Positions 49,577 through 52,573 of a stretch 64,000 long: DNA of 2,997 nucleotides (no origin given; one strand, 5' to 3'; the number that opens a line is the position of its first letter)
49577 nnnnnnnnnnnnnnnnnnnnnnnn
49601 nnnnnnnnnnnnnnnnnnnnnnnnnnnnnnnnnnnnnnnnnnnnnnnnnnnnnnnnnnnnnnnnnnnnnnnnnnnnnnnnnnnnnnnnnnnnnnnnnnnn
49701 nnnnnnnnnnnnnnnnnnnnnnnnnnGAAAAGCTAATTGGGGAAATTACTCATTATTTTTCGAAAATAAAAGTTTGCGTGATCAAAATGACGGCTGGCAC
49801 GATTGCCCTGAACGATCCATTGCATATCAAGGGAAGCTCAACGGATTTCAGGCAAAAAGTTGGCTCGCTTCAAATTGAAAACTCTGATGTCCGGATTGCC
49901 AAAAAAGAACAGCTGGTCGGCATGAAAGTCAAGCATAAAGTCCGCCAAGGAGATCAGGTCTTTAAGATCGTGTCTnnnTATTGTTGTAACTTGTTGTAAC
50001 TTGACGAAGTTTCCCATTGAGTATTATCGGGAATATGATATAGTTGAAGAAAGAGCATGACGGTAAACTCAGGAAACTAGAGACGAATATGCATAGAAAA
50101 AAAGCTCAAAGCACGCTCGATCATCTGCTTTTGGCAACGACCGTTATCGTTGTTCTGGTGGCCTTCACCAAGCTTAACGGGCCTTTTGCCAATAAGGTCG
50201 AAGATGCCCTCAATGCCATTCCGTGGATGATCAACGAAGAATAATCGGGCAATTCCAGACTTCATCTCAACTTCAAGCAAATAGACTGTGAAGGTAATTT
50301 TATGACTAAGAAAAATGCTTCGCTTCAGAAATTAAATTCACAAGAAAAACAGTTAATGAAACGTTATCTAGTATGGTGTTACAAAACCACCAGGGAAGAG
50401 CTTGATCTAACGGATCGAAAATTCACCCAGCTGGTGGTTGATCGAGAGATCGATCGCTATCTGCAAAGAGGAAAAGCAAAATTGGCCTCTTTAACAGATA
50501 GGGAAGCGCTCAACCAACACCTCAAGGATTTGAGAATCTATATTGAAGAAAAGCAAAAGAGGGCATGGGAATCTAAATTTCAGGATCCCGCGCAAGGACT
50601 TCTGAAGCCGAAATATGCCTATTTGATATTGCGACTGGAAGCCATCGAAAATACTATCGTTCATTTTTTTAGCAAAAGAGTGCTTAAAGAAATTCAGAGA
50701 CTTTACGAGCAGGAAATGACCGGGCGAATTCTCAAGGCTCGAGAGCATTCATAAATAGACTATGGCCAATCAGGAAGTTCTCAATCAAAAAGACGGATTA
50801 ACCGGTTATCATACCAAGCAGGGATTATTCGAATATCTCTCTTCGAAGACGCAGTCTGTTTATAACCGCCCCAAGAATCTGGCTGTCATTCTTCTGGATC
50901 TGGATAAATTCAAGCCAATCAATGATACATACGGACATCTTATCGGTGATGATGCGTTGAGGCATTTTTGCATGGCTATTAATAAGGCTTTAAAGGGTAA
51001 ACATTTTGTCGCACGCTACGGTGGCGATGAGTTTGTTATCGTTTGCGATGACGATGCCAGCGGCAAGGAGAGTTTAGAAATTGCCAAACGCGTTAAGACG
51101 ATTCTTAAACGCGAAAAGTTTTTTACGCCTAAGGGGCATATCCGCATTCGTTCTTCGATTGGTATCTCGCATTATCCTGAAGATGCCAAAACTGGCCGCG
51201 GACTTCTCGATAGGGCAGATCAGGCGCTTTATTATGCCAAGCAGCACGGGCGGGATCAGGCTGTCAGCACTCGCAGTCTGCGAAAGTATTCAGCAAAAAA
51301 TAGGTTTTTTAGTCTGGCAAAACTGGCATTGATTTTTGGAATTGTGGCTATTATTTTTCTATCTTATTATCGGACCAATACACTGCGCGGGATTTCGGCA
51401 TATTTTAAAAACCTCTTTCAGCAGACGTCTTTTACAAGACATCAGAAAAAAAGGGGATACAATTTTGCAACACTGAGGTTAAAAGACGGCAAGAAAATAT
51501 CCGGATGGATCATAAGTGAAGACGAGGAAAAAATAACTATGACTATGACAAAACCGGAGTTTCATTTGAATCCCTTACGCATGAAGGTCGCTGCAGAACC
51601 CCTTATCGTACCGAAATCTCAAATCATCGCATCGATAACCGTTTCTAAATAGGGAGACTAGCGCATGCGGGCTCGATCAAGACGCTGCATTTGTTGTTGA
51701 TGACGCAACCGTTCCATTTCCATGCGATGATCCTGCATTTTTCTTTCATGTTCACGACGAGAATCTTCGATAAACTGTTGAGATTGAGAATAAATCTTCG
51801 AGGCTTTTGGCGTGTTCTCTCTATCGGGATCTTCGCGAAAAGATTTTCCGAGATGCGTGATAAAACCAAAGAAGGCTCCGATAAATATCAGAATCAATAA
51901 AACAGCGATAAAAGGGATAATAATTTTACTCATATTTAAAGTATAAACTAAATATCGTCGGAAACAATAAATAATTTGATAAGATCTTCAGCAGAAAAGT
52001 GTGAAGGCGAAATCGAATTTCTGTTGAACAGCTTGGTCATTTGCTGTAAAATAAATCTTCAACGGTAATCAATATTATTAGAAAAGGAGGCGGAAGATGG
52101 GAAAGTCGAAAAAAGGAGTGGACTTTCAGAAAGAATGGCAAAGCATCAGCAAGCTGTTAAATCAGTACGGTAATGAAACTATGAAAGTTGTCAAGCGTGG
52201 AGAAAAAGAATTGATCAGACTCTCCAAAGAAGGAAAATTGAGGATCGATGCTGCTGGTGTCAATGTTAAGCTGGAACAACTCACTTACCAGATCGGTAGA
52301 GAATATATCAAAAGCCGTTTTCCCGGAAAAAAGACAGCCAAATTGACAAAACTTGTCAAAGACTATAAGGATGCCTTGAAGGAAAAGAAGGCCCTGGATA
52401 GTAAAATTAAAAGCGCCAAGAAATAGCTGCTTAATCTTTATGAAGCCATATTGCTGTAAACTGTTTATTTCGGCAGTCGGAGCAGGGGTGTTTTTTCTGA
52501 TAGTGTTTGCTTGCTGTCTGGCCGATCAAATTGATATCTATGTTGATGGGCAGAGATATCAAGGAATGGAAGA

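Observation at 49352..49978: Histone-H1-like polybasic N-terminus fused to an EF-Tu-domain-2-like beta-barrel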

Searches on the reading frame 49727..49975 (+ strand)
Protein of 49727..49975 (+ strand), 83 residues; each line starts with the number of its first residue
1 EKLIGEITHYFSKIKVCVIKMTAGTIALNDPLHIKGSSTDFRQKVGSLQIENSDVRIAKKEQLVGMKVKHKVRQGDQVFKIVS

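Call 17: find_homologous_proteins(query=A2, max_evalue=0.001)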
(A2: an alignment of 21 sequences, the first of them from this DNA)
Query A2 (21 sequences) (83 aa, profile of the alignment): 7278 proteins with E <= 0.001 among 8000 candidates; the best 120 are listed.
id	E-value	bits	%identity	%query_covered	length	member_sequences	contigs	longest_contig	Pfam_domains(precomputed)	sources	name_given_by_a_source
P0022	2.4e-35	138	62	99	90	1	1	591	PF03144.32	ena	-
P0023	1.4e-32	129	56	95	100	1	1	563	-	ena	-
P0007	2.1e-32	129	62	94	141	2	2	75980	-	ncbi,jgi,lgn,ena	-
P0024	3.5e-32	128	58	96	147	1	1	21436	PF03144.32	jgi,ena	-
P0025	1.5e-31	126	56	98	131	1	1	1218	-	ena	-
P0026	2.2e-31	126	51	96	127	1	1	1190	-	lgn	-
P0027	3.8e-31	125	54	94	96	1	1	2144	-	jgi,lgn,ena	-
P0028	5.9e-31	124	57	98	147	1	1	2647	-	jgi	-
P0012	9.2e-31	124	54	98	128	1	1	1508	-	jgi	jgi:translation elongation factor EF-1alpha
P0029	9.3e-31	124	60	94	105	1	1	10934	-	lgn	-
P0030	1.2e-30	123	51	94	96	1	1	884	PF03144.32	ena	-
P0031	1.9e-30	123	49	98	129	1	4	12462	-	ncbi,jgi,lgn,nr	ncbi:MAG: hypothetical protein FJZ11_03240 [Candidatus Omnitrophica bacterium]|nr:hypothetical prote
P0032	3.0e-30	122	49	94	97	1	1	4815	PF03144.32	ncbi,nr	ncbi:MAG: hypothetical protein JW994_04655 [Candidatus Omnitrophica bacterium]|nr:hypothetical prote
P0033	4.1e-30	122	53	98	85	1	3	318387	PF03144.32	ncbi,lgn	-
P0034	6.7e-30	121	58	93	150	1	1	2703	PF03144.32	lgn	-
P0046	1.6e-29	120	53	98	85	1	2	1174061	-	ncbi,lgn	-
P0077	5.5e-29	118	46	94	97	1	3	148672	-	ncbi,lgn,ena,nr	ncbi:MAG: translation elongation factor-like protein [Candidatus Omnitrophica bacterium]|nr:translat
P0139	2.7e-28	116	46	94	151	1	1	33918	-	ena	-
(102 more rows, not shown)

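Call 18: search_solved_structures(query=A2, max_evalue=10, show_alignments=3)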
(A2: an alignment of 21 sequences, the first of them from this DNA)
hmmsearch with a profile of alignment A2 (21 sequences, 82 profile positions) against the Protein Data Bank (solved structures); distinct sequences matched with E-value up to 10: 36.
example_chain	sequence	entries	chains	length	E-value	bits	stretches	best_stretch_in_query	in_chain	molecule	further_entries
5izk_A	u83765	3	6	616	0.039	17.4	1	20-70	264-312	Selenocysteine-specific elongation factor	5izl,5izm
7zjw_E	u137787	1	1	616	0.039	17.4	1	20-70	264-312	eEFSec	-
4ac9_A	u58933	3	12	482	0.065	16.7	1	20-69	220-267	MJ0495-LIKE PROTEIN | TRANSLATION ELONGATION FACTOR SELB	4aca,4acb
9kn6_5B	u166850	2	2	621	0.1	16.1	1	21-69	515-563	Eukaryotic translation initiation factor 5B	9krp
1fjj_A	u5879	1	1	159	0.1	16.1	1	35-70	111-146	HYPOTHETICAL 17.1 KDA PROTEIN IN MODC-BIOA INTERGENIC REGION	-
1vi3_A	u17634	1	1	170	0.11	15.9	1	35-70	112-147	Protein ybhB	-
7tql_1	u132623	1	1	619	0.12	15.9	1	21-69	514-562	Eukaryotic translation initiation factor 5B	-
4ujc_AB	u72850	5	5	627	0.25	14.8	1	21-69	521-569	EIF5B | Eukaryotic translation initiation factor 5B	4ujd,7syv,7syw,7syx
5nod_A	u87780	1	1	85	0.26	14.8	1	39-78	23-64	Serine/threonine-protein kinase StkP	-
8pj3_0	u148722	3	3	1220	0.34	14.4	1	21-69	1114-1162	Eukaryotic translation initiation factor 5B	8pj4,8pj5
1mj1_A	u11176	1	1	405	0.34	14.4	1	20-71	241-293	Elongation Factor Tu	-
9pzb_I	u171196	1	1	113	0.34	14.4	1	28-57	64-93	E8K Fab light chain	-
9xwn_E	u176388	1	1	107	0.37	14.3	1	28-59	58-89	BD23-0177-K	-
6zqk_A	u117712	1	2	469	0.39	14.2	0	29-57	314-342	841 heavy chain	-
3wy9_A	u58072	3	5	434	0.5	13.9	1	17-71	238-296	Elongation factor 1-alpha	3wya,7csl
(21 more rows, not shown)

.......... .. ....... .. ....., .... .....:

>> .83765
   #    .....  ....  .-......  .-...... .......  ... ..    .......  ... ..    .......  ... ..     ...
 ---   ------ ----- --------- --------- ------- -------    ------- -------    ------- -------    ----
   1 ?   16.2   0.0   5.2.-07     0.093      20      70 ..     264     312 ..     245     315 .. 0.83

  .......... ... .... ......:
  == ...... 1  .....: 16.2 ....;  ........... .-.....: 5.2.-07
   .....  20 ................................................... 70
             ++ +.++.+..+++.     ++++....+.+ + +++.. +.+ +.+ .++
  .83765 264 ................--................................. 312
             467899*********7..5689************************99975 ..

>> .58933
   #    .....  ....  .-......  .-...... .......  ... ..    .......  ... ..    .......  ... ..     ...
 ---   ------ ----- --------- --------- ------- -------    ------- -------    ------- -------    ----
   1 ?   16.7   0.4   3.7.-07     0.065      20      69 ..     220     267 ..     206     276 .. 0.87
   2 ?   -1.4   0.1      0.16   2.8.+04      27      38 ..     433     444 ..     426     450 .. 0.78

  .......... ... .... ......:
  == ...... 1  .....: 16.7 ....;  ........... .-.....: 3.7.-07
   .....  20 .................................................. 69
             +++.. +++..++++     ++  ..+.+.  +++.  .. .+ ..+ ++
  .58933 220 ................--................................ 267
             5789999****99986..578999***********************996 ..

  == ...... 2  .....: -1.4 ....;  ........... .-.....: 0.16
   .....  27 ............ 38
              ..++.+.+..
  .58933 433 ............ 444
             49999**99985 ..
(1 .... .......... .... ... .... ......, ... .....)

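Call 21: find_encoding_contigs(protein=P0077, flank=6000, max_places=2)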
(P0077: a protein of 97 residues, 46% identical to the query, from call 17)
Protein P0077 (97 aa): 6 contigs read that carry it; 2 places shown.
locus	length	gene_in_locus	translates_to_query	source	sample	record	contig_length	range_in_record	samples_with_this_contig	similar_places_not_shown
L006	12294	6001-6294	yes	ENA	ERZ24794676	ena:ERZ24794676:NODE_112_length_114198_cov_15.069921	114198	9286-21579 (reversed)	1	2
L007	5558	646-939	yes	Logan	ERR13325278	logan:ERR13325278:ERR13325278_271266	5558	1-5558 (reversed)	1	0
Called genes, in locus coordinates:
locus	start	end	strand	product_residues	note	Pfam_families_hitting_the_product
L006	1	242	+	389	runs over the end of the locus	PF00155:Aminotran_1_2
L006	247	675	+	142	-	PF01288:HPPK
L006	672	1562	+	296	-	PF02569:Pantoate_ligase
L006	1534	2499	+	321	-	PF02445:NadA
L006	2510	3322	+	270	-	PF01408:GFO_IDH_MocA (weak), PF03447:NAD_binding_3, PF01958:Asp_DH_C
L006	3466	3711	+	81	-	-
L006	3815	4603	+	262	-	PF01261:AP_endonuc_2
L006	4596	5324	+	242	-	PF01904:DUF72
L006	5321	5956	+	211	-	PF00730:HhH-GPD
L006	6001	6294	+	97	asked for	-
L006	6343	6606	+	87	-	-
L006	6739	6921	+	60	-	PF06902:Fer4_19 (weak), PF12797:Fer4_2 (weak), PF00037:Fer4, PF12837:Fer4_6 (weak), PF13237:Fer4_10 (weak), PF13459:Fer4_15, PF14697:Fer4_21 (weak), PF13370:Fer4_13, +1 more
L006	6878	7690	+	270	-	PF00459:Inositol_P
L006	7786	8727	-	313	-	PF13565:HTH_32, PF00665:rve, PF13683:rve_3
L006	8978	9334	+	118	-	-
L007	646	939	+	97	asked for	-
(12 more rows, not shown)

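Call 22: find_encoding_contigs(protein=P0046, flank=6000, max_places=2)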
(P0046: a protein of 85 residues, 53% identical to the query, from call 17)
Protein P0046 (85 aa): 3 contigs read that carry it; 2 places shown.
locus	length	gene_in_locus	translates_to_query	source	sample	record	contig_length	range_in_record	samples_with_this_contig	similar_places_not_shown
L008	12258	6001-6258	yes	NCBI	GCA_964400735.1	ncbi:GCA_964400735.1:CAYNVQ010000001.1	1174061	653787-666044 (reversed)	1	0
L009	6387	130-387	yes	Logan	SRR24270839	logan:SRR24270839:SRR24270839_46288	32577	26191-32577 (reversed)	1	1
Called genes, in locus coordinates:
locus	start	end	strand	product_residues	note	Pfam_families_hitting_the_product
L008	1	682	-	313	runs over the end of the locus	PF00056:Ldh_1_N, PF02866:Ldh_1_C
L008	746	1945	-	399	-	PF00180:Iso_dh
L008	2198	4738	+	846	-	PF11791:Aconitase_B_N, PF06434:Aconitase_2_N, PF00330:Aconitase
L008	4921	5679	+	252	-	PF00106:adh_short, PF08659:KR, PF13561:adh_short_C2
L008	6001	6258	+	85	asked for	-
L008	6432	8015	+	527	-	PF01642:MM_CoA_mutase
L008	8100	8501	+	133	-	PF02310:B12-binding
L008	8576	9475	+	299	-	PF01551:Peptidase_M23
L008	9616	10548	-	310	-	PF00551:Formyl_trans_N, PF02911:Formyl_trans_C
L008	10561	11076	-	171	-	PF01327:Pep_deformylase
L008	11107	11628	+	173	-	-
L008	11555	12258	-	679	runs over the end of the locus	PF03169:OPT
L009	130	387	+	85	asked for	-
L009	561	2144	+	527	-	PF01642:MM_CoA_mutase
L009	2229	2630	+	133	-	PF02310:B12-binding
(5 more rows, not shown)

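Call 23: find_encoding_contigs(protein=P0139, flank=6000, max_places=2)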
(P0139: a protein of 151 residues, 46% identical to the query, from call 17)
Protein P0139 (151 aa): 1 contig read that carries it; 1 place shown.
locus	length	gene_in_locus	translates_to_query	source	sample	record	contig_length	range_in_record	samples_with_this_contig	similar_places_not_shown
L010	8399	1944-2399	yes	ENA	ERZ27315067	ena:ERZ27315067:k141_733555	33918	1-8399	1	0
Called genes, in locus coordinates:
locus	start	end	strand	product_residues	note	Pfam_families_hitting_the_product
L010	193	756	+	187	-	-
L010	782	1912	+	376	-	PF00142:Fer4_NifH, PF01656:CbiA, PF06564:CBP_BcsQ, PF09140:MipZ, PF10609:ParA, PF13614:AAA_31, PF02922:CBM_48, PF16561:AMPK1_CBM, +2 more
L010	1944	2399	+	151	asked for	-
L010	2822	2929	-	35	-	-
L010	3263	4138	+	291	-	PF02563:Poly_export, PF22461:SLBB_2 (faint)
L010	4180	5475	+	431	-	PF13807:GNVR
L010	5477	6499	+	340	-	PF13191:AAA_16, PF13604:AAA_30 (weak), PF09848:SLFN-g3_helicase (weak), PF13173:AAA_14 (weak), PF13401:AAA_22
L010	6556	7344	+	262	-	PF10609:ParA (weak), PF13614:AAA_31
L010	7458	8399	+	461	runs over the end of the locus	PF02878:PGM_PMM_I, PF02879:PGM_PMM_II, PF02880:PGM_PMM_III, PF00408:PGM_PMM_IV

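Call 39: search_protein_representatives(alignment_id=A2)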
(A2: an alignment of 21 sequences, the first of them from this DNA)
Query: 21 sequences, 82 profile positions. Proteins with E-value up to 0.001 (for the whole library): 3180; up to 1e-10: 2011; up to 1e-30: 59. The best 150 are listed.
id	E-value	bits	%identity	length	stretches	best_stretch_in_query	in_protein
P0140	3.9e-44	164.9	-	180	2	2-81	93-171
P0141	5.7e-38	145.1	-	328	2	2-81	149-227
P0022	7.6e-36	138.3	-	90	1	2-81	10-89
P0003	1.3e-35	137.6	-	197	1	2-81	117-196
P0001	2.9e-35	136.4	-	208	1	1-81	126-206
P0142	5.3e-35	135.6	-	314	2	3-81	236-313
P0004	1.2e-34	134.4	-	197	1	1-81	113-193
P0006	5.1e-34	132.4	-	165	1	2-81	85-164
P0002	7.0e-34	132.0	-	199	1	2-81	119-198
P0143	1.2e-33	131.3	-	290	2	2-80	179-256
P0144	1.2e-33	131.2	-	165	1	2-81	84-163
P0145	3.3e-33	129.8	-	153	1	2-81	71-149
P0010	4.1e-33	129.6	-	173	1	2-81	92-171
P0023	4.5e-33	129.4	-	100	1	2-81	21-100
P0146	5.8e-33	129.1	-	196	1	2-81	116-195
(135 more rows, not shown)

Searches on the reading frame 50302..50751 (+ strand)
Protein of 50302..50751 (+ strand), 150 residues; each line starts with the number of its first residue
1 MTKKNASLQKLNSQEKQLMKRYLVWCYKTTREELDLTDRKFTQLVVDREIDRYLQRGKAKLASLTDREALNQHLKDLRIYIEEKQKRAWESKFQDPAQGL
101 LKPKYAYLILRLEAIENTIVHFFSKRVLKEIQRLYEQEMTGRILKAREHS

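Call 3: search_protein_families(library=pfam, proteins=[window:50302-50751:+], max_evalue=0.1)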
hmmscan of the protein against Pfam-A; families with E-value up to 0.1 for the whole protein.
window:50302-50751:+ (150 aa): 0 families

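Call 4: search_protein_families(library=ncbifam, proteins=[window:50302-50751:+], max_evalue=0.1)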
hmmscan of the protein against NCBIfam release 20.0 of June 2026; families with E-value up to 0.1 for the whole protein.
window:50302-50751:+ (150 aa): 1 family
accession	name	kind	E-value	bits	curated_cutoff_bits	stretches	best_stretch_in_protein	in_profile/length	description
NF008663.0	PRK11667.1-1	equivalog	0.0038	17.2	277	1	57-117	84-141/165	hypothetical protein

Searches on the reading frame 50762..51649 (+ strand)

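Call 3: search_protein_families(library=pfam, proteins=[window:50762-51649:+], max_evalue=0.1)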
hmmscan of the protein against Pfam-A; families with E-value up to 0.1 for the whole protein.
window:50762-51649:+ (296 aa): 1 family
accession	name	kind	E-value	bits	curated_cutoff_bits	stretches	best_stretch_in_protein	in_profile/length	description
PF00990.26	GGDEF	-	2.5e-37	128.6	23.8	1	10-166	3-161/161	Diguanylate cyclase, GGDEF domain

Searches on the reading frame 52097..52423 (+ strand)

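Call 3: search_protein_families(library=pfam, proteins=[window:52097-52423:+], max_evalue=0.1)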
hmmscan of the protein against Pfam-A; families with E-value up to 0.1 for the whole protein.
window:52097-52423:+ (109 aa): 1 family
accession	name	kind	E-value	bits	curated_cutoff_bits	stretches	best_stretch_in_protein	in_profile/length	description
PF13233.12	Complex1_LYR_2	-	0.079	14.1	22.3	0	8-42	44-72/80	Complex1_LYR-like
